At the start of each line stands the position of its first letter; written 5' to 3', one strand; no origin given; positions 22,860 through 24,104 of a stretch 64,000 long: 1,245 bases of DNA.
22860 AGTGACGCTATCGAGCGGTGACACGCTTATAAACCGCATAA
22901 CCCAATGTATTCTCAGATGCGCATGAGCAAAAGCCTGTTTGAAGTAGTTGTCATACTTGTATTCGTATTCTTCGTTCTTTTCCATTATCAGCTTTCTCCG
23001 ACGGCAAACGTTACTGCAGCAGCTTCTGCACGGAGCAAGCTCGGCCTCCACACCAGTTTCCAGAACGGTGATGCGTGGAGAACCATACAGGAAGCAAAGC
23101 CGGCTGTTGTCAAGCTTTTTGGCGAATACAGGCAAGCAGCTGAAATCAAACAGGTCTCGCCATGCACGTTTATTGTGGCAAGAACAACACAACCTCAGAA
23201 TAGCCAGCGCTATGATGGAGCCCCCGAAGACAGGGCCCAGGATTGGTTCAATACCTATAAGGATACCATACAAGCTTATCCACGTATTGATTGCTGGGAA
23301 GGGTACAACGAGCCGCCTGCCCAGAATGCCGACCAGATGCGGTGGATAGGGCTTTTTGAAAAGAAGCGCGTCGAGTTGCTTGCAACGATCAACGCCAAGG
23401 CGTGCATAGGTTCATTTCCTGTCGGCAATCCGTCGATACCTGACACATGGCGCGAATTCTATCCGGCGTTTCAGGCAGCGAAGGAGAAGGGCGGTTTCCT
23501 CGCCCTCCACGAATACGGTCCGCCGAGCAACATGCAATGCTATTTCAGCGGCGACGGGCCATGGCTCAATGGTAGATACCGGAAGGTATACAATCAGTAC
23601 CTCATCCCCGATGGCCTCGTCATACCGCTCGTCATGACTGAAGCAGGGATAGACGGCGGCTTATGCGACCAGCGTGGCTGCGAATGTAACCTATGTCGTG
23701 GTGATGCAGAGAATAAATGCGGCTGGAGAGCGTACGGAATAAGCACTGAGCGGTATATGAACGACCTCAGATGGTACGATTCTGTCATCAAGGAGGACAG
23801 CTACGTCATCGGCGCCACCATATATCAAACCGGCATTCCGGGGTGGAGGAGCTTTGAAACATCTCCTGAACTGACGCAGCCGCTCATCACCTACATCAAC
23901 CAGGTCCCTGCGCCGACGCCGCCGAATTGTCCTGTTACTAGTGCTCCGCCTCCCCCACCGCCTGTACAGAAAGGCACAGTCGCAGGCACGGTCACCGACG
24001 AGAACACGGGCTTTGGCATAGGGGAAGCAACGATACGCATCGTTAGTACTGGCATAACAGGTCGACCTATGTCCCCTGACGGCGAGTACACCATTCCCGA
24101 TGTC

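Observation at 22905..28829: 1974-aa secreted multidomain protein combining glycosidase-like, two zincin-like and beta-helix modules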

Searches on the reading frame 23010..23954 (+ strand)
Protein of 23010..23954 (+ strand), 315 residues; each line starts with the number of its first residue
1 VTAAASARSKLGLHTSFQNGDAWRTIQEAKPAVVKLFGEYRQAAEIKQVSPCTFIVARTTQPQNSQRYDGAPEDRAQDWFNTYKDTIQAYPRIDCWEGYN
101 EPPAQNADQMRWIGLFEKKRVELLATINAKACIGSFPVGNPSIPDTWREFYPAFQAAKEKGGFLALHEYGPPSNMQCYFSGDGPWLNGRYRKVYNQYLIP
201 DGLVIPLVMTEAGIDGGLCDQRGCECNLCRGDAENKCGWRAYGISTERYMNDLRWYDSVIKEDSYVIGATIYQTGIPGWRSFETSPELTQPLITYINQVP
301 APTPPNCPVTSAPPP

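Call 15: search_solved_structures(query=A1, max_evalue=10, show_alignments=3)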
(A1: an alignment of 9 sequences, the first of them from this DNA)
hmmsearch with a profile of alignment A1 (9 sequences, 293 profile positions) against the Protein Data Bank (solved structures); distinct sequences matched with E-value up to 10: 3.
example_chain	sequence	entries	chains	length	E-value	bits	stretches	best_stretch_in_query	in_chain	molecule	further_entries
8suf_A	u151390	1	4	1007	0.5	12.8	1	72-103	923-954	TIR domain-containing protein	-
6iv5_A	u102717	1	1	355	2.1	10.8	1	125-172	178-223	Adenosine/AMP deaminase family protein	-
6j23_A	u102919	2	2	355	2.1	10.8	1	125-172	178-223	Adenosine/AMP deaminase family protein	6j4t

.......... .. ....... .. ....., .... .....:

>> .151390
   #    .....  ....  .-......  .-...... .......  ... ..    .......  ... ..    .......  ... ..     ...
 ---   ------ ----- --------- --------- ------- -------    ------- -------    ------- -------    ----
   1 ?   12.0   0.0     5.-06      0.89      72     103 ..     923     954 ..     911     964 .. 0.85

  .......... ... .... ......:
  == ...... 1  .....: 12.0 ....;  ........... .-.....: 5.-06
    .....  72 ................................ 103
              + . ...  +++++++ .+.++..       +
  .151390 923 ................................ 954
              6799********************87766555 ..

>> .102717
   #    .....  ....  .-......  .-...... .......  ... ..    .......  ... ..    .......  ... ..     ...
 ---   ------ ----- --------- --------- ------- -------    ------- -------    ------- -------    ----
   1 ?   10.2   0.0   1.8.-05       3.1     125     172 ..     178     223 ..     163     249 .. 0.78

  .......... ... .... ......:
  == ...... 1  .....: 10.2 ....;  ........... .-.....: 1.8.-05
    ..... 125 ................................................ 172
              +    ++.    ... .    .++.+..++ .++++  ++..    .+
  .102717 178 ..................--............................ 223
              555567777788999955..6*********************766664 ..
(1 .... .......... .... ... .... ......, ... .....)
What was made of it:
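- On Any single curated GH family (GH5, GH39, GH53, GH79 and others): No PDB sequence hit with the profile (call 15).
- Tried and rejected: PDB sequence search with a 9-sequence profile gave chance hits only (call 15).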

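Call 16: search_protein_families(library=pfam, alignment_id=A1, max_evalue=10)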
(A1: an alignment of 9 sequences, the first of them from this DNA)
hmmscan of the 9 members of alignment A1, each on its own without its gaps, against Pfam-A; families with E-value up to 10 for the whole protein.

A. member 1, seq(315 aa): 0 families

B. families by the number of members that match (of 9 scanned): 3 families
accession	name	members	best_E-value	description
PF17957.7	Big_7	1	4.2e-06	Bacterial Ig domain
PF25708.1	Phage_T7_Gp5_9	1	0.14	Phage T7 gp5.9 RecBCD inhibitor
PF08381.16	BRX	1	2.1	Transcription factor regulating root and shoot growth via Pin3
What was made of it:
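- On Any single curated GH family (GH5, GH39, GH53, GH79 and others): No Pfam hit at E <= 10 for 9 members (call 16).
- Closest known: Clan GH-A glycoside hydrolases, nearest solved folds GH39. Different: No hit to any GH Pfam or NCBIfam model or to any PDB sequence, even with a profile (calls 15, 16).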

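Call 24: search_protein_representatives(alignment_id=A1)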
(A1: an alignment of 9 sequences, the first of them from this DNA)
Query: 9 sequences, 293 profile positions. Proteins with E-value up to 0.001 (for the whole library): 3474; up to 1e-10: 2071; up to 1e-30: 493. The best 150 are listed.
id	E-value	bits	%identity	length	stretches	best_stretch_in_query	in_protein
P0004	3.9e-139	479.4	-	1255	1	2-292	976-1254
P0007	9.6e-138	474.8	-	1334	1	2-288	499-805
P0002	9.9e-138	474.8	-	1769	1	2-293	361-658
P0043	3.3e-135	466.5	-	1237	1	2-291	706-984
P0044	2.0e-132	457.4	-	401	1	3-288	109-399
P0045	2.3e-132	457.1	-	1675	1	3-288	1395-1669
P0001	4.1e-131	453.0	-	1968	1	2-293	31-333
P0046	1.1e-130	451.6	-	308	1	2-286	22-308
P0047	1.3e-127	441.5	-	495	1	3-285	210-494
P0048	2.2e-127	440.8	-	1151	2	6-288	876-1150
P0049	1.4e-123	428.3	-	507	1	7-290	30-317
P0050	3.0e-122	424.0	-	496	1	3-279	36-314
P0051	1.4e-120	418.4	-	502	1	4-288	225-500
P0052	1.5e-117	408.5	-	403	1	4-287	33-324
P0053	2.9e-117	407.6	-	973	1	4-290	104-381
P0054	3.2e-117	407.4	-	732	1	3-288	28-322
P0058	1.1e-110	386.0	-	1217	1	2-286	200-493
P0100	3.7e-72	259.5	-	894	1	9-290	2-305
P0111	1.4e-68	247.8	-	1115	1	2-288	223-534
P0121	4.8e-65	236.2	-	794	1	9-289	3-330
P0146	7.1e-60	219.2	-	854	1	7-289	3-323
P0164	2.0e-56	207.8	-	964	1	10-276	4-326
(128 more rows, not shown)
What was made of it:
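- The family is large: 3,474 representatives at E <= 1e-3 and 493 at E <= 1e-30 (call 24).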

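Call 25: search_protein_families(library=phrogs, proteins=[window:23010-23954:+, P0100, P0121, P0146], max_evalue=0.01)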
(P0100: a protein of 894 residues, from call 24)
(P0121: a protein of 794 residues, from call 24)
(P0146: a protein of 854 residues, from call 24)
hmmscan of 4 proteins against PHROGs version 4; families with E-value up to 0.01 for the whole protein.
window:23010-23954:+ (315 aa): 0 families

P0100 (894 aa): 15 families
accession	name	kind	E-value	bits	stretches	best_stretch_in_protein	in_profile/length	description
phrog_6700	-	lysis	1.1e-13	50.1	1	471-568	2624-2712/2898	endolysin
phrog_7767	-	other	1.9e-10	41.8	1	470-567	18-106/194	metallo-endopeptidase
phrog_14988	-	other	1.2e-09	39.2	1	460-566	20-125/272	peptidase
phrog_21656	-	other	2.7e-09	36.6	1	470-567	634-727/1022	peptidase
phrog_3084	-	lysis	1.8e-07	31.6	1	473-594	24-142/468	endolysin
phrog_10030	-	tail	1.2e-06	27.1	1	473-570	1914-2008/2105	tail length tape measure protein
phrog_4070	-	tail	1.7e-06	27.4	1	515-580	660-723/989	tail length tape measure protein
phrog_36429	-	unknown function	2.4e-05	23.2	1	464-568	121-221/1159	-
phrog_28394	-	unknown function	4.8e-05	23.7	1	475-557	205-281/303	-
phrog_28672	-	other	0.00011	21.9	1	473-566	288-372/397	metallo-endopeptidase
phrog_880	-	lysis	0.00016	22.2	1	472-567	28-119/435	endolysin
phrog_16615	-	other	0.0002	21.3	1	472-566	418-503/529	peptidase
phrog_37190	-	other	0.0011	19.4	1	470-553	138-214/244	peptidase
phrog_8537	-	unknown function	0.0044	17.3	1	522-580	57-114/384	-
phrog_1067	-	head and packaging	0.0096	15.4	0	473-568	762-851/991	minor head protein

P0121 (794 aa): 0 families

P0146 (854 aa): 24 families
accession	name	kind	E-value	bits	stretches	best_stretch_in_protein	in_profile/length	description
phrog_7767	-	other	2.6e-22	80.5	1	461-574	15-119/194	metallo-endopeptidase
phrog_6700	-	lysis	3.5e-22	78.3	1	447-556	2607-2713/2898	endolysin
phrog_14988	-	other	4.3e-16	60.4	1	467-552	33-124/272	peptidase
phrog_10030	-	tail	1.3e-14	53.6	1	467-558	1914-2009/2105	tail length tape measure protein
phrog_21656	-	other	3.8e-14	52.7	1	463-574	633-743/1022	peptidase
phrog_16615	-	other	5.1e-14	52.9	1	467-556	419-506/529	peptidase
phrog_3578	-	lysis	4e-13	50.5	1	498-574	283-356/405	endolysin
phrog_28672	-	other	1.2e-12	48.2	1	467-570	288-388/397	metallo-endopeptidase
phrog_1067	-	head and packaging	1.6e-12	47.7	1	467-555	762-846/991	minor head protein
phrog_4070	-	tail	4.1e-11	42.7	1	460-574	618-727/989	tail length tape measure protein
phrog_33207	-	other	5.5e-11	43.8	1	466-567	27-128/240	metallo-endopeptidase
phrog_880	-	lysis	2.6e-10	41.3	1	467-579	29-141/435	endolysin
phrog_167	-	tail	7.7e-10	38.1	1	462-559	1209-1300/1555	tail length tape measure protein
phrog_37190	-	other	2.5e-09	37.9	1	467-556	141-227/244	peptidase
phrog_3084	-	lysis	7.2e-08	32.8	1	467-574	24-134/468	endolysin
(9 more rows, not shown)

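Call 27: search_protein_families(library=pfam, proteins=[P0053, P0058, P0100, P0121, P0146, P0164, P0111, P0054], max_evalue=0.001)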
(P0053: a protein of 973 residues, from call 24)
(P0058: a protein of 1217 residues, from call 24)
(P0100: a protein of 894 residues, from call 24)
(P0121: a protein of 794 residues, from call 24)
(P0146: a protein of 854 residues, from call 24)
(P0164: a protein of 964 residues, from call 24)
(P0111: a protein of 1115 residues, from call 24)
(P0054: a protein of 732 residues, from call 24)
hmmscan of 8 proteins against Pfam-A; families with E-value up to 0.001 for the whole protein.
P0053 (973 aa): 2 families
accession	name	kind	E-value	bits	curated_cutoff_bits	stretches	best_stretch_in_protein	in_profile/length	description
PF07705.17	CARDB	-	7.5e-30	103.6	22.7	3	747-852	2-99/101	CARDB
PF07691.17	PA14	-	3.7e-17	62.9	24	1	458-555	37-144/147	PA14 domain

P0058 (1217 aa): 2 families
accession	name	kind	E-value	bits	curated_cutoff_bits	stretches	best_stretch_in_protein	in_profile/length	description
PF18911.6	PKD_4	-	4.5e-08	33.5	27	1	507-568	20-78/85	PKD domain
PF00801.26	PKD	-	0.00071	20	23.5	1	506-564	16-70/80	PKD domain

P0100 (894 aa): 1 family
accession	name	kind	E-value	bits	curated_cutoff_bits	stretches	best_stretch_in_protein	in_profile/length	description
PF01551.29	Peptidase_M23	-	4.9e-20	72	28.7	1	472-570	2-90/96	Peptidase family M23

P0121 (794 aa): 0 families

P0146 (854 aa): 1 family
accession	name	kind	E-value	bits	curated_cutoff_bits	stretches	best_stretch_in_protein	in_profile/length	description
PF01551.29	Peptidase_M23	-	2.1e-24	85.9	28.7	1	466-556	2-89/96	Peptidase family M23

P0164 (964 aa): 0 families

P0111 (1115 aa): 0 families

P0054 (732 aa): 5 families
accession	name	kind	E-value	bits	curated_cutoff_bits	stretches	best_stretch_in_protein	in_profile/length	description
PF16158.11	N_BRCA1_IG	-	9.5e-17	61.9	28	2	463-556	7-101/108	Ig-like domain from next to BRCA1 gene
PF02018.23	CBM_4_9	-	8e-06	26.7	25.9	1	569-715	2-131/136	Carbohydrate binding domain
PF07705.17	CARDB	-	3.4e-05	24.4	22.7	0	339-423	9-80/101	CARDB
PF10989.13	DUF2808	-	0.00013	22.4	25.3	0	373-427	72-128/146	Protein of unknown function (DUF2808)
PF10633.15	NPCBM_assoc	-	0.00015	22.3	24.4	0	345-419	1-66/78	NPCBM-associated, NEW3 domain of alpha-galactosidase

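Call 39: find_related_loci(query=A1, collection=genome_contigs, flank=6000)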
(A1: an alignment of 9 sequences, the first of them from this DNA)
Query A1 (315 aa) in genome_contigs; peptide patterns used: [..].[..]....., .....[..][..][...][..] (x = any residue, [..] = any of these).
97 stretches matched a pattern; 45 encode a relative of the query (tblastn E <= 1e-3); 45 distinct loci.
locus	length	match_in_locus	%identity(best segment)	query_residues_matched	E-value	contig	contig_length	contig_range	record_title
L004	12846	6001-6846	50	6-297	3e-91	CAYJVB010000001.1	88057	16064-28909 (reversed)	MAG TPA_asm: uncultured archaeon isolate ERP125453_co1_352 genome assembly, contig: NODE_134_length_88057_cov_8.949331,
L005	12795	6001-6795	47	7-283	1e-76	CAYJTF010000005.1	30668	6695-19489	MAG TPA_asm: uncultured archaeon isolate ERP125453_co1_357 genome assembly, contig: NODE_1243_length_30668_cov_6.782903,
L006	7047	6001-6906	45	1-305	2e-72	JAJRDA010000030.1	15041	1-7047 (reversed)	MAG: Methanomicrobiales archaeon isolate OWC_0078 OWC_0078_scaffold03170, whole genome shotgun sequence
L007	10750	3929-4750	43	4-296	3e-71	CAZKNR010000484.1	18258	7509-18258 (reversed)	MAG TPA_asm: uncultured Acidobacteriota bacterium isolate binchicken_co165_16 genome assembly, contig: k141_308562, whol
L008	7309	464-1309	44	6-299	4e-70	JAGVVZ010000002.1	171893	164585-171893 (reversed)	MAG: Candidatus Aenigmatarchaeota archaeon isolate RIFCSPHIGHO2_02_FULL_35_12 rifcsphigho2_02_scaffold_37, whole genome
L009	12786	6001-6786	42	3-285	2e-68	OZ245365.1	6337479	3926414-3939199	MAG: Candidatus Marinacidobacterales bacterium isolate 428a867e-cc31-4725-90fc-edcd7ced3517 genome assembly, chromosome:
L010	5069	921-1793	43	1-290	3e-67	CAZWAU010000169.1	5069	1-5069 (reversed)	MAG TPA_asm: uncultured Nitrososphaerota archaeon isolate SRP231805_co4_130 genome assembly, contig: k141_262773, whole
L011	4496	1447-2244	42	9-296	3e-67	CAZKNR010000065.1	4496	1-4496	MAG TPA_asm: uncultured Acidobacteriota bacterium isolate binchicken_co165_16 genome assembly, contig: k141_502279, whol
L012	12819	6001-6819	43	2-296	5e-66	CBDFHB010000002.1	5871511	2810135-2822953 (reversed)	MAG: Candidatus Marinacidobacterales bacterium isolate 4f9178b5-c147-4fb2-a822-cd01c555588a genome assembly, contig: con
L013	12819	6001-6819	43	2-296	6e-66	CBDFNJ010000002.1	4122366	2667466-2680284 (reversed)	MAG: Candidatus Marinacidobacterales bacterium isolate b83d0dcc-da93-416a-ac20-8b57dddb6799 genome assembly, contig: con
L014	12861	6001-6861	38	7-303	6e-61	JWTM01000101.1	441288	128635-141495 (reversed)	Candidatus Marispirochaeta associata strain JC231 contig100, whole genome shotgun sequence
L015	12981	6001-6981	38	9-313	3e-60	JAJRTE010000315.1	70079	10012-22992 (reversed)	MAG: Myxococcota bacterium isolate Dive96_bin1.27 k141_5239427, whole genome shotgun sequence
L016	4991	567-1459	45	5-305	4e-60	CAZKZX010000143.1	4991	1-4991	MAG TPA_asm: uncultured Methanomicrobia archaeon isolate binchicken_co91_391 genome assembly, contig: NODE_25943_length_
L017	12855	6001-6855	41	1-293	2e-64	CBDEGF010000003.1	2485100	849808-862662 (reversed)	MAG: Candidatus Marinacidobacterales bacterium isolate c082ba49-c445-4dc2-813e-242f56799b7a genome assembly, contig: con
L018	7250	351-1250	40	9-296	1e-55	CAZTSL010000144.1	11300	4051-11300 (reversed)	MAG TPA_asm: uncultured bacterium isolate SRP162660_co2_42 genome assembly, contig: NODE_2971_length_11300_cov_21.165318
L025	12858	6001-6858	38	9-288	1e-47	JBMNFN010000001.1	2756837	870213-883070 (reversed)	MAG: Anaerolineae bacterium isolate SBF912LR0HQ0030 contig_58039, whole genome shotgun sequence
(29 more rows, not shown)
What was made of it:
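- Tried and rejected: The 9-sequence alignment was used instead (call 39).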

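Call 40: predict_structure(alignment_id=A3)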
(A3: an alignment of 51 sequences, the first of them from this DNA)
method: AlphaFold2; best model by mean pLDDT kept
length: 310 residues; sequences in the alignment: 51
mean_pLDDT: 90.0   pTM: 0.91
mean pLDDT of the five models: 90.0, 89.8, 89.4, 88.2, 87.4
residues with pLDDT >= 90: 224; 70-90: 49; 50-70: 34; < 50: 3
segments of 3 or more residues with pLDDT < 50: none
pLDDT, mean of each block of 10 residues (from residue 1): 68 96 97 96 98 95 84 97 98 97 92 98 99 93 87 98 95 79 75 94 98 85 65 75 93 95 96 94 96 93 63
secondary structure, 60 per line:
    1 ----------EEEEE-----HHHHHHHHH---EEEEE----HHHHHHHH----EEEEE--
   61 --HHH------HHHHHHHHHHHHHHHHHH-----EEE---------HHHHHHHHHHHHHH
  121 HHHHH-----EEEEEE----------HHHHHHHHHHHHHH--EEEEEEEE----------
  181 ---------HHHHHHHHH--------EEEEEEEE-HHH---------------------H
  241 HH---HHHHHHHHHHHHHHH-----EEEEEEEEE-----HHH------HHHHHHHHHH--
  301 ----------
elements in order: E11-15 H21-29 E33-37 H42-49 E54-58 H72-89 E95-97 H107-125 E131-136 H147-160 E163-170 H190-198 E207-214 H246-260 E266-274 H289-298
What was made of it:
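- On Clan GH-A (4/7 superfamily) glycoside hydrolases: The AlphaFold2 model has pLDDT 90 with 8 strand-helix units (call 40).
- AlphaFold2 gives pLDDT 90 and pTM 0.91 with eight beta-alpha units (call 40).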

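Call 59: find_encoding_contigs(protein=P0146, flank=10000, max_places=2)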
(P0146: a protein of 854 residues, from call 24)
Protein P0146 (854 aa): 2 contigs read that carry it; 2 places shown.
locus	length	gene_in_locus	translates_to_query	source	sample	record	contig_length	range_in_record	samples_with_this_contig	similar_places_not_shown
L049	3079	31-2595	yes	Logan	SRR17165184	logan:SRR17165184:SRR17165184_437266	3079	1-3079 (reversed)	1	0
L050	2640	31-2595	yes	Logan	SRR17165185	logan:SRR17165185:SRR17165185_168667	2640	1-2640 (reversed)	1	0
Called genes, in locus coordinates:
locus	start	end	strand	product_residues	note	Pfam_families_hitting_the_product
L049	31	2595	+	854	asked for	PF01551:Peptidase_M23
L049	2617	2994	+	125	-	-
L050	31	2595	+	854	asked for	PF01551:Peptidase_M23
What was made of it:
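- Tried and rejected: The contigs carrying the M23-fused bacterial relative P0146 are only ~3 kb (call 59).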

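Call 62: search_protein_families(library=pfam, proteins=[L025:4505-5506:+, L025:5503-6900:+, L025:7010-8266:+, L025:8324-9787:+, L025:9784-10818:+, L025:10784-11794:+, L008:23-1318:+, L008:1323-3158:+, L008:3158-3739:+, L008:3790-5781:+], max_evalue=0.001)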
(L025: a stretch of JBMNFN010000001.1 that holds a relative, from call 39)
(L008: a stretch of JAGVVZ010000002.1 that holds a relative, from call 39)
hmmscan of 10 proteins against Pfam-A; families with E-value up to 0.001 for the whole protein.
L025:4505-5506:+ (333 aa): 2 families
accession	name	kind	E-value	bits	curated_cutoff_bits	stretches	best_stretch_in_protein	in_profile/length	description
PF01545.26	Cation_efflux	-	4.3e-33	115.2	26.6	1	56-248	1-197/198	Cation efflux family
PF16916.11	ZT_dimer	-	1.6e-16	60.5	26.7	1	255-329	3-77/78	Dimerisation domain of Zinc Transporter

L025:5503-6900:+ (465 aa): 0 families

L025:7010-8266:+ (418 aa): 1 family
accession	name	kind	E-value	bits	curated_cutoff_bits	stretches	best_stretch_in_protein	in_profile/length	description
PF02608.20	Bmp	-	1.1e-17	64.5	24.1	1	59-328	5-254/301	ABC transporter substrate-binding protein PnrA-like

L025:8324-9787:+ (487 aa): 2 families
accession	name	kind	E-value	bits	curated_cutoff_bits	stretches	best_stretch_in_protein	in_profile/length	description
PF00005.33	ABC_tran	-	6.3e-47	160.1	25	2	20-165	3-137/137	ABC transporter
PF13304.12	AAA_21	-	2.4e-07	31.6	27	0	30-85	1-68/304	AAA domain, putative AbiEii toxin, Type IV TA system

L025:9784-10818:+ (344 aa): 1 family
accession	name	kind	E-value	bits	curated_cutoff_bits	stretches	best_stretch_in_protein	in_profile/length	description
PF02653.21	BPD_transp_2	-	3.6e-33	115.3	26.8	1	54-326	3-265/269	Branched-chain amino acid transport system / permease component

L025:10784-11794:+ (336 aa): 1 family
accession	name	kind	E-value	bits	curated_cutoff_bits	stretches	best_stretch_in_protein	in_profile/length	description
PF02653.21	BPD_transp_2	-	5.2e-37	127.9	26.8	1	26-295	5-269/269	Branched-chain amino acid transport system / permease component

L008:23-1318:+ (431 aa): 2 families
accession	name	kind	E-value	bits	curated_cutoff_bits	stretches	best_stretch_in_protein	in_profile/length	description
PF01476.26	LysM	-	1.5e-17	63.7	20.9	1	83-125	1-43/43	LysM domain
PF23473.1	LysM3_LYK4_5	-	0.00014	22.3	29.3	1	85-125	7-47/48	LYK4/5 LysM3 domain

L008:1323-3158:+ (611 aa): 2 families
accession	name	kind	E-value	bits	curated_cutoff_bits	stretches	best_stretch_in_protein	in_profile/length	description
PF01464.25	SLT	-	2.8e-11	43.4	21.3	1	200-314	13-111/117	Transglycosylase SLT domain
PF13688.12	Reprolysin_5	-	8.7e-06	26.5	27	1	500-582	115-188/196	Metallo-peptidase family M12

L008:3158-3739:+ (193 aa): 0 families

L008:3790-5781:+ (663 aa): 0 families
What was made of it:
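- Tried and rejected: An Anaerolineae locus (L025) showed unrelated transporter neighbours (call 62).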

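Call 68: search_protein_families(library=pfam, alignment_id=A5, max_evalue=0.0001)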
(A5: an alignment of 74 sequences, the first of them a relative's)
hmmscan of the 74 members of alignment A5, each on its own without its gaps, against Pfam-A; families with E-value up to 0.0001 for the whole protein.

A. member 1, P0151 (401 aa): 1 family
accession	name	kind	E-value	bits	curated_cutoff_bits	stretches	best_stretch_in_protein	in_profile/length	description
PF07691.17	PA14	-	1e-10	42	24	1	2-89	42-140/147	PA14 domain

B. families by the number of members that match (of 74 scanned): 34 families (the first 25 are shown)
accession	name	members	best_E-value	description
PF01510.30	Amidase_2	8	1.3e-28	N-acetylmuramoyl-L-alanine amidase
PF01551.29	Peptidase_M23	5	4.7e-25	Peptidase family M23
PF08239.17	SH3_3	4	2.4e-20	Bacterial SH3 domain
PF00404.24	Dockerin_1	4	1.6e-10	Dockerin type I domain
PF07705.17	CARDB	3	5.2e-33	CARDB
PF16158.11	N_BRCA1_IG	2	2e-24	Ig-like domain from next to BRCA1 gene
PF18911.6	PKD_4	2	6.7e-20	PKD domain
PF07691.17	PA14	2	3.7e-17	PA14 domain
PF17957.7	Big_7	2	4.3e-14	Bacterial Ig domain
PF25788.1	Ig_Rha78A_N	2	3.1e-13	Rha78A-like, N-terminal immunoglobulin domain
PF00801.26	PKD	2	5.3e-13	PKD domain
PF00754.31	F5_F8_type_C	2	9.1e-07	F5/8 type C domain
PF02018.23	CBM_4_9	2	8e-06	Carbohydrate binding domain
PF17210.9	SdrD_B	2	1.1e-05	SdrD B-like domain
PF07693.20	KAP_NTPase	1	6.5e-51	KAP family P-loop domain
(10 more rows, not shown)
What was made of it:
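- Of 74 multidomain relatives, 8 carry Amidase_2, 5 carry Peptidase_M23, 4 carry SH3_3 and 1 carries LysM (calls 25, 27, 68). Other relatives of the barrel carry dockerin, CBM4_9, PA14, CARDB or PKD (call 68). Family members carry dockerin (4), CBM4_9 (2), PA14 (2) and F5/8-type C (2) modules (call 68). Bacterial relatives fused to Amidase_2 or M23 could be autolysins (call 68).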
